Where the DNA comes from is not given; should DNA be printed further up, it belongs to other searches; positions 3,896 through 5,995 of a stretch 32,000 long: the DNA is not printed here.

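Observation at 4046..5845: Stand-alone SIR2_2 protein with intact catalytic motifs and an unassigned C-terminal domain of about 340 aa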

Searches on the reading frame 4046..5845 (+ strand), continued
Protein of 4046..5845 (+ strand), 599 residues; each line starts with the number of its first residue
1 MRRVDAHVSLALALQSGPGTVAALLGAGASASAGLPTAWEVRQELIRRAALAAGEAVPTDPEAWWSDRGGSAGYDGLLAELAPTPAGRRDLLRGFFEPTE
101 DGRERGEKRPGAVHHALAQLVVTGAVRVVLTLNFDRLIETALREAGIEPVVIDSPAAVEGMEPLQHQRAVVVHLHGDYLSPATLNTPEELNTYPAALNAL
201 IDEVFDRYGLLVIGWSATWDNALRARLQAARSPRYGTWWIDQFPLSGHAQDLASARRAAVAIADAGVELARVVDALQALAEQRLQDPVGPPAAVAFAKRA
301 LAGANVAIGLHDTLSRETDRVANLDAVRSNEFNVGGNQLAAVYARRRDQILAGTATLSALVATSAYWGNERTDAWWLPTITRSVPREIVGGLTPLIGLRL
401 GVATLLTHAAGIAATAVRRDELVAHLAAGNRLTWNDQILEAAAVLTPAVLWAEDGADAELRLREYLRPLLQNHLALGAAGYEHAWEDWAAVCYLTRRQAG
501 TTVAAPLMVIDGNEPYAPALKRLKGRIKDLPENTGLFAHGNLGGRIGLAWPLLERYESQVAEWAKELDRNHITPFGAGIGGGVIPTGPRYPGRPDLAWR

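Call 51: find_encoding_contigs(protein=P0004, flank=10000, max_places=2)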
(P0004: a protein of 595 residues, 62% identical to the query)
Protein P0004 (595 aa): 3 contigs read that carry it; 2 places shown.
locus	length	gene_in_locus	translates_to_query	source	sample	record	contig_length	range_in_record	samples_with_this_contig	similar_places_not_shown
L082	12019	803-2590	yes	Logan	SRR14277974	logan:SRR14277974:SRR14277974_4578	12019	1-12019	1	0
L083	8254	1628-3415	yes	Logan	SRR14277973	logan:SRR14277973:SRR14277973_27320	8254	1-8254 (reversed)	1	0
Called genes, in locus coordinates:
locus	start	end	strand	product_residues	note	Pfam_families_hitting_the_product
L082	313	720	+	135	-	-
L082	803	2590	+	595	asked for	PF13289:SIR2_2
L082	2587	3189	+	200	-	-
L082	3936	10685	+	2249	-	PF20148:DUF6531 (weak), PF25023:TEN_YD-shell (faint)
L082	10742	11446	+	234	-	PF02985:HEAT (faint), PF13646:HEAT_2 (faint)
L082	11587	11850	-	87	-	-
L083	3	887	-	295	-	?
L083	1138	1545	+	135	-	-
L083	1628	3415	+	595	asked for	PF13289:SIR2_2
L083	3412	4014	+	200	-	-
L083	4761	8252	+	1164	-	?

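Call 52: find_encoding_contigs(protein=P0006, flank=10000, max_places=2)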
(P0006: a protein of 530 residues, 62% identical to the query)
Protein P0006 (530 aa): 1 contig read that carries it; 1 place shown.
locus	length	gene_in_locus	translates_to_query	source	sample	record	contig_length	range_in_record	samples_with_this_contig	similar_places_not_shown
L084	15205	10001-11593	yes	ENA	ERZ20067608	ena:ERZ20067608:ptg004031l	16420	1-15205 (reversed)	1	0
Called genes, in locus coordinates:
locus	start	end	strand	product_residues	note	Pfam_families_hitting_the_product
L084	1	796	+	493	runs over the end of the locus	PF20042:DUF6444, PF03050:DDE_Tnp_IS66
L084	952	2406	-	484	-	PF13006:Nterm_IS4, PF01609:DDE_Tnp_1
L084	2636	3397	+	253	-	PF13276:HTH_21, PF00665:rve, PF13683:rve_3, PF13333:rve_2 (weak)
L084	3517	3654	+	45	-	-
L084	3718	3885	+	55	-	-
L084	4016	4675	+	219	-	PF07751:Abi_2 (weak)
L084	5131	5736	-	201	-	PF12844:HTH_19 (faint), PF13560:HTH_31, PF01381:HTH_3, PF13443:HTH_26 (weak), PF07883:Cupin_2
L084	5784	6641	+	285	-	PF13489:Methyltransf_23, PF01209:Ubie_methyltran (weak), PF01135:PCMT (weak), PF13649:Methyltransf_25, PF13847:Methyltransf_31, PF08241:Methyltransf_11, PF08242:Methyltransf_12, PF13578:Methyltransf_24 (faint)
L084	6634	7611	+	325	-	PF00070:Pyr_redox (faint), PF00890:FAD_binding_2 (weak), PF01266:DAO (weak), PF03486:HI0933_like (faint), PF05834:Lycopene_cycl (faint), PF07992:Pyr_redox_2, PF13454:NAD_binding_9 (faint), PF13738:Pyr_redox_3 (weak)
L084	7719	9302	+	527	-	PF00083:Sugar_tr, PF07690:MFS_1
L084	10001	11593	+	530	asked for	PF13289:SIR2_2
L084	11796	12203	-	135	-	PF01042:Ribonuc_L-PSP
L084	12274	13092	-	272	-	PF18085:Mak_N_cap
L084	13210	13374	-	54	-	-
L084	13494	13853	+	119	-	PF13560:HTH_31 (weak)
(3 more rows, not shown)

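Call 53: find_encoding_contigs(protein=P0013, flank=10000, max_places=2)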
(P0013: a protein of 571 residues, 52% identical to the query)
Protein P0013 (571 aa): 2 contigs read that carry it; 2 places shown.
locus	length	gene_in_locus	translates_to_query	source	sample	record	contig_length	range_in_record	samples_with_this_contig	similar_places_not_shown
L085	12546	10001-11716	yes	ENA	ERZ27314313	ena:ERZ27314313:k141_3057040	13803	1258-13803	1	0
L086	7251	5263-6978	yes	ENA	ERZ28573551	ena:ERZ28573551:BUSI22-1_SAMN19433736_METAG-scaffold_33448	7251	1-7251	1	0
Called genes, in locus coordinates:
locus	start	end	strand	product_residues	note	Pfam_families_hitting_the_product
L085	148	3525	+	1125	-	PF00289:Biotin_carb_N, PF02222:ATP-grasp (weak), PF02786:CPSase_L_D2, PF07478:Dala_Dala_lig_C, PF02785:Biotin_carb_C, PF00682:HMGL-like, PF02436:PYC_OADA, PF00364:Biotin_lipoyl, +1 more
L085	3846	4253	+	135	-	PF13340:DUF4096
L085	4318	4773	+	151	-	PF01609:DDE_Tnp_1, PF13586:DDE_Tnp_1_2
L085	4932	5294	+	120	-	-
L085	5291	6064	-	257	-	PF10899:AbiGi (weak)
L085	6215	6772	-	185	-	PF06114:Peptidase_M78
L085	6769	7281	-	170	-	PF13560:HTH_31, PF01381:HTH_3 (weak)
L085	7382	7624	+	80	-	PF14452:Multi_ubiq (weak)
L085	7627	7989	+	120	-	-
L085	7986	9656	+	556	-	PF00899:ThiF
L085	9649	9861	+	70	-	-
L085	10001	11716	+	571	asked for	PF13289:SIR2_2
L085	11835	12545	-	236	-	?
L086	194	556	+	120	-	-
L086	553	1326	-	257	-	PF10899:AbiGi (weak)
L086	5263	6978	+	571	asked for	PF13289:SIR2_2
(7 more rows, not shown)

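Call 54: search_dna_similar(query=window:4046-5842:+, collection=plasmids, mode=protein, max_rows=25)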
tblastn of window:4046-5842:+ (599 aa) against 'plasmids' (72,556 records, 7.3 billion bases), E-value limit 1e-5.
Records with a match: 47; places in all: 48; records where one place covers at least 80% of the query: 2.
Best place of each record, by identity: <60% 47.
By first word of the organism name: Bacillus 9; Streptomyces 8; Halobacterium 8; Gordonia 4; Rhodococcus 2; Cupriavidus 2; Citricoccus 1; Haloterrigena 1; Bradyrhizobium 1; Rubrobacter 1; and 10 more.
By predicted mobility (MOB-suite, as given by PLSDB): non-mobilizable 25; mobilizable 12; conjugative 10.
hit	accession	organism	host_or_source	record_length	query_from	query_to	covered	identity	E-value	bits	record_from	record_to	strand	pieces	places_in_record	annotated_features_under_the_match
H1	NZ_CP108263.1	Streptomyces sp. NBC_00053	-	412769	4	486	81%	43.9%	7e-83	291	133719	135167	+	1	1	SIR2 family protein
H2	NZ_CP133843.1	Citricoccus sp. I39-566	cell culture,Oceanic seawater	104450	2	488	81%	40.6%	2e-66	243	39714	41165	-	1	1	SIR2 family protein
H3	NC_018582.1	Gordonia sp. KTR9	-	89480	5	423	70%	38.8%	5e-60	224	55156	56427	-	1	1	SIR2 family protein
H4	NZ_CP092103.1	Rhodococcus qingshengii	soil,petroleum-contaminated soil, ...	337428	5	419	69%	38.5%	1e-63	234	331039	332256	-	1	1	SIR2 family protein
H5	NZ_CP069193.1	Haloterrigena salifodinae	Salt Microbe,Salt Mine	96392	4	426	71%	34.9%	7e-50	194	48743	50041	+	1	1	SIR2 family protein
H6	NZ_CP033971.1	Cupriavidus pauculus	Homo sapiens,clinical isolate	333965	3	412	68%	36.0%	5e-48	188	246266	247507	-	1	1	SIR2 family protein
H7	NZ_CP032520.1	Cupriavidus oxalaticus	cell culture,activated sludge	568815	3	419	70%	35.1%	3e-47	186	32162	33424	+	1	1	SIR2 family protein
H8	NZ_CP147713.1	Bradyrhizobium septentrionale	Glycine max,cell culture,Root nodule ...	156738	2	419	70%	34.8%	9e-46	181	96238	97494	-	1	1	SIR2 family protein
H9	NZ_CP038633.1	Halobacterium salinarum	cell culture,DSM:3754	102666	2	416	69%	33.9%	6e-51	197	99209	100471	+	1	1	SIR2 family protein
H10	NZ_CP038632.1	Halobacterium salinarum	cell culture,DSM:3754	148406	2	416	69%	33.9%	6e-51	197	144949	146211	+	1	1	SIR2 family protein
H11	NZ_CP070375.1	Halobacterium sp. GSL-19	Brine,Brine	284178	2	416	69%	33.9%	6e-51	197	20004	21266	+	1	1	SIR2 family protein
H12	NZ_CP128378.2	Halobacterium salinarum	-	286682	2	416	69%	33.9%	6e-51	197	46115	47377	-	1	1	SIR2 family protein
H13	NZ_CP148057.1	Halobacterium salinarum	Whole genome,Hypersaline lake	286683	2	416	69%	33.9%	6e-51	197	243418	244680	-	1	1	SIR2 family protein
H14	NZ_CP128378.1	Halobacterium salinarum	-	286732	2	416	69%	33.9%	6e-51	197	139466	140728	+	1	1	SIR2 family protein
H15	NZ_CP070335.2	Halobacterium sp. BOL4-2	Salt,Salt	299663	2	416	69%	33.9%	6e-51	197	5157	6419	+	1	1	SIR2 family protein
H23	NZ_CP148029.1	Gordonia hongkongensis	cell culture,Styx glacier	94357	1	239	40%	47.8%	7e-49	191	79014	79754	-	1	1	SIR2 family protein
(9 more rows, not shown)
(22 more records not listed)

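Call 55: search_dna_similar(query=window:4046-5842:+, collection=phages, mode=protein, max_rows=15)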
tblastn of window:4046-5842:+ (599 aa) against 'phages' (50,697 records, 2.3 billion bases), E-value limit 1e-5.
Records with a match: 1; places in all: 1; records where one place covers at least 80% of the query: 0.
Best place of each record, by identity: <60% 1.
By first word of the organism name: Haloferax 1.
By host as written in the record: Haloferax gibbonsii Ma2.38 1.
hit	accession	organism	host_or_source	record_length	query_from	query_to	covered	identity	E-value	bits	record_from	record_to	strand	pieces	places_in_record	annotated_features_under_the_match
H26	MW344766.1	Haloferax virus Halfgib1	Haloferax gibbonsii Ma2.38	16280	110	240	22%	29.1%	8e-7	59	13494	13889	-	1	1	tetratricopeptide repeat protein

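Call 78: search_protein_families(library=padloc, alignment_id=A3, max_evalue=0.00001)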
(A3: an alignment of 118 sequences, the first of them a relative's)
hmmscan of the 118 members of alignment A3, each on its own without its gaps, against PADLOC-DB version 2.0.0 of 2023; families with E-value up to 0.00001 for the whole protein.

A. member 1, L001:3632-4480:+ (283 aa): 0 families

B. families by the number of members that match (of 118 scanned): 283 families (the first 25 are shown)
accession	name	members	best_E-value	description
PDLC03086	Specificity_I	3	1.3e-106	Type I specificity subunit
PDLC03089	Specificity_I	3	1.3e-85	Type I specificity subunit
PDLC03168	Specificity_I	3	3.2e-84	Type I specificity subunit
PDLC03099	Specificity_I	3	3.4e-76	Type I specificity subunit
PDLC03063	Specificity_I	3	3e-69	Type I specificity subunit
PDLC03136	Specificity_I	3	1.6e-58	Type I specificity subunit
PDLC03066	Specificity_I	3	1.4e-56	Type I specificity subunit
PDLC03161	Specificity_I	3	3.5e-55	Type I specificity subunit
PDLC03068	Specificity_I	3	3.6e-54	Type I specificity subunit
PDLC03164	Specificity_I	3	1.2e-43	Type I specificity subunit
PDLC03100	Specificity_I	3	2.3e-42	Type I specificity subunit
PDLC03182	Specificity_I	3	2.5e-42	Type I specificity subunit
PDLC03092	Specificity_I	3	2.8e-41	Type I specificity subunit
PDLC03069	Specificity_I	3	7.3e-41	Type I specificity subunit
PDLC03054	Specificity_I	3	9.5e-41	Type I specificity subunit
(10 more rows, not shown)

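Call 79: search_protein_families(library=pfam, alignment_id=A3, max_evalue=0.00001)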
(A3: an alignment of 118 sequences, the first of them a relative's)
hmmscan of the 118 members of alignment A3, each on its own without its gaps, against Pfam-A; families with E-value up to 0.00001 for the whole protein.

A. member 1, L001:3632-4480:+ (283 aa): 0 families

B. families by the number of members that match (of 118 scanned): 119 families (the first 25 are shown)
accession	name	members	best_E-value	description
PF04851.21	ResIII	5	7.1e-20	Type III restriction enzyme, res subunit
PF18766.7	SWI2_SNF2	3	6.6e-81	SWI2/SNF2 ATPase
PF13424.12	TPR_12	3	7.2e-80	Tetratricopeptide repeat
PF13374.12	TPR_10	3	4.2e-69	Tetratricopeptide repeat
PF00515.34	TPR_1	3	1.3e-38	Tetratricopeptide repeat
PF13181.12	TPR_8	3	1.5e-23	Tetratricopeptide repeat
PF01420.25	Methylase_S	3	6.3e-17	Type I restriction modification DNA specificity domain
PF11867.13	T1RH-like_C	2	1.7e-137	Type I restriction enzyme HindI endonuclease subunit-like, C-terminal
PF04313.20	HSDR_N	2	1.6e-48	Type I restriction enzyme R protein N terminus (HSDR_N)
PF07719.23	TPR_2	2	3.4e-31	Tetratricopeptide repeat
PF04465.17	DUF499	2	1.5e-28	Protein of unknown function (DUF499)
PF22679.2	T1R_D3-like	2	2.4e-22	Type I restriction enzyme subunit R domain 3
PF13432.12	TPR_16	2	7.3e-19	Tetratricopeptide repeat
PF13279.12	4HBT_2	2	3.2e-17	Thioesterase-like superfamily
PF04326.19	SLFN_AlbA_2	2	1.6e-13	Schlafen, AlbA_2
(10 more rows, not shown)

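Call 83: get_annotated_region(hit=H23, flank=5000)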
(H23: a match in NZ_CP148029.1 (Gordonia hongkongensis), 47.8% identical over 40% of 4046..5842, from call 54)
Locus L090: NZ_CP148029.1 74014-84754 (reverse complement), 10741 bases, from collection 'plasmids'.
description: Gordonia hongkongensis strain GlSt389 plasmid p2, complete sequence
organism: Gordonia hongkongensis (NCBI taxid 1701090)
taxonomy: Bacteria; Actinomycetota; Actinomycetes; Mycobacteriales; Gordoniaceae; Gordonia; Gordonia hongkongensis
host: -; source: cell culture,Styx glacier; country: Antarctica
typing (MOB-suite, as given by PLSDB): mobilizable; relaxase MOBP
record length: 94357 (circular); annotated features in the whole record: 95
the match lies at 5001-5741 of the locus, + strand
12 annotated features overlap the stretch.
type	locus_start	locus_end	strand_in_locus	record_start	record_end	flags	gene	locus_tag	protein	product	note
CDS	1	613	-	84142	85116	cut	-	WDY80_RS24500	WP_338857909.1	hypothetical protein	-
CDS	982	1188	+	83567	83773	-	-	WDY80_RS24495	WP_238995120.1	helix-turn-helix transcriptional regulator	-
CDS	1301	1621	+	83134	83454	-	-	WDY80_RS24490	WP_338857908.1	hypothetical protein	-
CDS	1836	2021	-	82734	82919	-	-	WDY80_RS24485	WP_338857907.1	hypothetical protein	-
CDS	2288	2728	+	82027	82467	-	-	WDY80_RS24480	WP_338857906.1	hypothetical protein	-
CDS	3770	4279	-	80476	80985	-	-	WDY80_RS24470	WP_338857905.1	hypothetical protein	-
CDS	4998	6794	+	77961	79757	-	-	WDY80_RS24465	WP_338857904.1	SIR2 family protein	-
CDS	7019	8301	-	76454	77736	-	-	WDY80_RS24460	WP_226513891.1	IS3 family transposase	-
CDS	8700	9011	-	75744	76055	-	-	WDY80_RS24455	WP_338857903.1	antibiotic biosynthesis monooxygenase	-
CDS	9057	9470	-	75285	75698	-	-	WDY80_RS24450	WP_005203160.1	heme-binding protein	-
CDS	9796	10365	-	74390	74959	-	-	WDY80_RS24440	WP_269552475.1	type 1 glutamine amidotransferase domain-containing protein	-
CDS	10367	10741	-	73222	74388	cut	-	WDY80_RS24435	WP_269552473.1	glutathione-independent formaldehyde dehydrogenase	-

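Call 84: get_annotated_region(hit=H1, flank=7000)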
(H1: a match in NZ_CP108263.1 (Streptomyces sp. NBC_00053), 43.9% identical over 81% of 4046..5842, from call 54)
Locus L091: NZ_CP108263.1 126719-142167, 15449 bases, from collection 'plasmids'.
description: Streptomyces sp. NBC_00053 plasmid unnamed2, complete sequence
organism: Streptomyces sp. NBC_00053 (NCBI taxid 2975631)
taxonomy: Bacteria; Actinomycetota; Actinomycetes; Kitasatosporales; Streptomycetaceae; Streptomyces; Streptomyces sp. NBC 00053
host: -; source: -; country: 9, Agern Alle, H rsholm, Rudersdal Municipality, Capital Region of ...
typing (MOB-suite, as given by PLSDB): mobilizable; relaxase MOBP
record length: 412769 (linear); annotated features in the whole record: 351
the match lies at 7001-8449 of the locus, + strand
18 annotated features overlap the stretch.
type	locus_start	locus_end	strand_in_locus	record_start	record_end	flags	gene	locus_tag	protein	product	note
CDS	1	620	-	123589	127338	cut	-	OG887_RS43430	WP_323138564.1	helix-turn-helix domain-containing protein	-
CDS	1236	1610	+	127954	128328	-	-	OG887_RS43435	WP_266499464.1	hypothetical protein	-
CDS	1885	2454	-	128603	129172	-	-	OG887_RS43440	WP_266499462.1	hypothetical protein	-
CDS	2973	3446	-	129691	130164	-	-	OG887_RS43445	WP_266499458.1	hypothetical protein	-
CDS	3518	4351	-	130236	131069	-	-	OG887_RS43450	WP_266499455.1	aspartyl/asparaginyl beta-hydroxylase domain-containing protein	GO:0018193 - peptidyl-amino acid modification [Evidence IEA]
CDS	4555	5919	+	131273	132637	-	-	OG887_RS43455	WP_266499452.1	transcriptional regulator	-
CDS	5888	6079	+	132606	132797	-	-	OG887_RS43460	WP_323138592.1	helicase associated domain-containing protein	-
CDS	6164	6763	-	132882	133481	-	-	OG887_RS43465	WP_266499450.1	hypothetical protein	-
CDS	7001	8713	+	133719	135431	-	-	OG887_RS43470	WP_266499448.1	SIR2 family protein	-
CDS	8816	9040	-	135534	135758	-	-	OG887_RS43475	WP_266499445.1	hypothetical protein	-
CDS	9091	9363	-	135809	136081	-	-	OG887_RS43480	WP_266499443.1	hypothetical protein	-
CDS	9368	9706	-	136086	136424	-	-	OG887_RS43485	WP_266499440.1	helix-turn-helix domain-containing protein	-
CDS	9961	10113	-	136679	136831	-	-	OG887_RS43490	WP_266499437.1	hypothetical protein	-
CDS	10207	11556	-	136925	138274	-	-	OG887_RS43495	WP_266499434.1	MFS transporter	-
CDS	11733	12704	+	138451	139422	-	-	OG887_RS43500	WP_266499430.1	sugar-binding domain-containing protein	-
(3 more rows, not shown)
